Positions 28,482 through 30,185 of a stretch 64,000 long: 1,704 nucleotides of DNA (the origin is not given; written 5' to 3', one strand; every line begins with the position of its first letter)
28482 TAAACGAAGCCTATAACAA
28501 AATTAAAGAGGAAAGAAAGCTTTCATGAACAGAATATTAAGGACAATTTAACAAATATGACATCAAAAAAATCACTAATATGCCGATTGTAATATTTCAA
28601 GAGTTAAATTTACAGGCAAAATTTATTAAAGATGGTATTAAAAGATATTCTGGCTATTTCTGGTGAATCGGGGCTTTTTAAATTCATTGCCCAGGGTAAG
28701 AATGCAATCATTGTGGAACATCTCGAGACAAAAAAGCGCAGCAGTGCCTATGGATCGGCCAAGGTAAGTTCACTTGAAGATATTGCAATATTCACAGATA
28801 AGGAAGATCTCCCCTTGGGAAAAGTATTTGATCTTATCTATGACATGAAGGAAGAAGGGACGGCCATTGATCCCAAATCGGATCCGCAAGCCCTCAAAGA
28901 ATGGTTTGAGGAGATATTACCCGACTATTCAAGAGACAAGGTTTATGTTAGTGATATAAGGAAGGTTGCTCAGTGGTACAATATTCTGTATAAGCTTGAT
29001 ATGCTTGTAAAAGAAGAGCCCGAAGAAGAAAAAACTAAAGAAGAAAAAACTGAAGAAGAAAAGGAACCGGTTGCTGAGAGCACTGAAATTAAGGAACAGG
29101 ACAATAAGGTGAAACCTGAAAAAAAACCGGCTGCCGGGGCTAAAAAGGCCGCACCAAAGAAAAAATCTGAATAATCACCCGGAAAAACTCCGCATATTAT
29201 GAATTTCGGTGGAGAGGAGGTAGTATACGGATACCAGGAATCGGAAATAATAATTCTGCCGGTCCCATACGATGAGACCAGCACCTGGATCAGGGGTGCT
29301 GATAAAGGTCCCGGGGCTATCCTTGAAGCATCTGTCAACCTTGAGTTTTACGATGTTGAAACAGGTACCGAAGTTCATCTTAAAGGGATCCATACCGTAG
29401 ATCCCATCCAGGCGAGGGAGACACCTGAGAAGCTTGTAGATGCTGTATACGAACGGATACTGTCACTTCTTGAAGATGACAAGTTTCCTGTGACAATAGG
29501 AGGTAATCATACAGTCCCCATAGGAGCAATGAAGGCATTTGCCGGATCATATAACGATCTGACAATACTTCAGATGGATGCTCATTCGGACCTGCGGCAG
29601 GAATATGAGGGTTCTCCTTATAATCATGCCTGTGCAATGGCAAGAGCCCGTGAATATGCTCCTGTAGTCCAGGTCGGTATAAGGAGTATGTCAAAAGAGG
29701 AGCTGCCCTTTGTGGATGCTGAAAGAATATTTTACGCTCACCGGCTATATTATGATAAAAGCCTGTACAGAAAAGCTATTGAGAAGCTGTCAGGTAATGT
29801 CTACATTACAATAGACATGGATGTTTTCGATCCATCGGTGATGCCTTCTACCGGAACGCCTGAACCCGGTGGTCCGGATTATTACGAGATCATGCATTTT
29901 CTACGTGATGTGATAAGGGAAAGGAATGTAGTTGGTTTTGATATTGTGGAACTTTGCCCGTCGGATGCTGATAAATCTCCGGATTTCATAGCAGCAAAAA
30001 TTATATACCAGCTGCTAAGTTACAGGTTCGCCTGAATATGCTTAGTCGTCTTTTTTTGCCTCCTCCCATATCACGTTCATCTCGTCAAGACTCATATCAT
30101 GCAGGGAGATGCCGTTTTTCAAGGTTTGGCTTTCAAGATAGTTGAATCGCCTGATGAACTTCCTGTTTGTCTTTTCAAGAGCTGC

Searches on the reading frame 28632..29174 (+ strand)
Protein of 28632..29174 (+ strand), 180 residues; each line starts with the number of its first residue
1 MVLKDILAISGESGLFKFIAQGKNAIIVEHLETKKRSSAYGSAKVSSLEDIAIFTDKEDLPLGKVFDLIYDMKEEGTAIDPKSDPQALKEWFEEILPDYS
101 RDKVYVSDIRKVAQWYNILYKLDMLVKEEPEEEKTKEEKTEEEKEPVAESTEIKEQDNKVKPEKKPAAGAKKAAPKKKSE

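Call 61: search_protein_families(library=pfam, proteins=[window:28632-29174:+])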
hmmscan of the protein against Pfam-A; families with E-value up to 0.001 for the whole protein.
window:28632-29174:+ (180 aa): 2 families
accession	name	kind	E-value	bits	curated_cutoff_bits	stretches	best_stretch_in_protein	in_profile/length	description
PF21186.2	DUF6852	-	1.2e-23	83.9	27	1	51-119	1-71/71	Domain of unknown function (DUF6852)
PF18347.7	DUF5606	-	3.9e-18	65.8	25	1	3-48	1-46/46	Domain of unknown function (DUF5606)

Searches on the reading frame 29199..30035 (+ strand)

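Call 61: search_protein_families(library=pfam, proteins=[window:29199-30035:+])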
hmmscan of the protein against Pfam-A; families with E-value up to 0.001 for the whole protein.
window:29199-30035:+ (278 aa): 1 family
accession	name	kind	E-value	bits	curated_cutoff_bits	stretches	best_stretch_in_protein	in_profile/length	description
PF00491.26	Arginase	-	3.1e-62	211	22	1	16-272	2-277/280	Arginase family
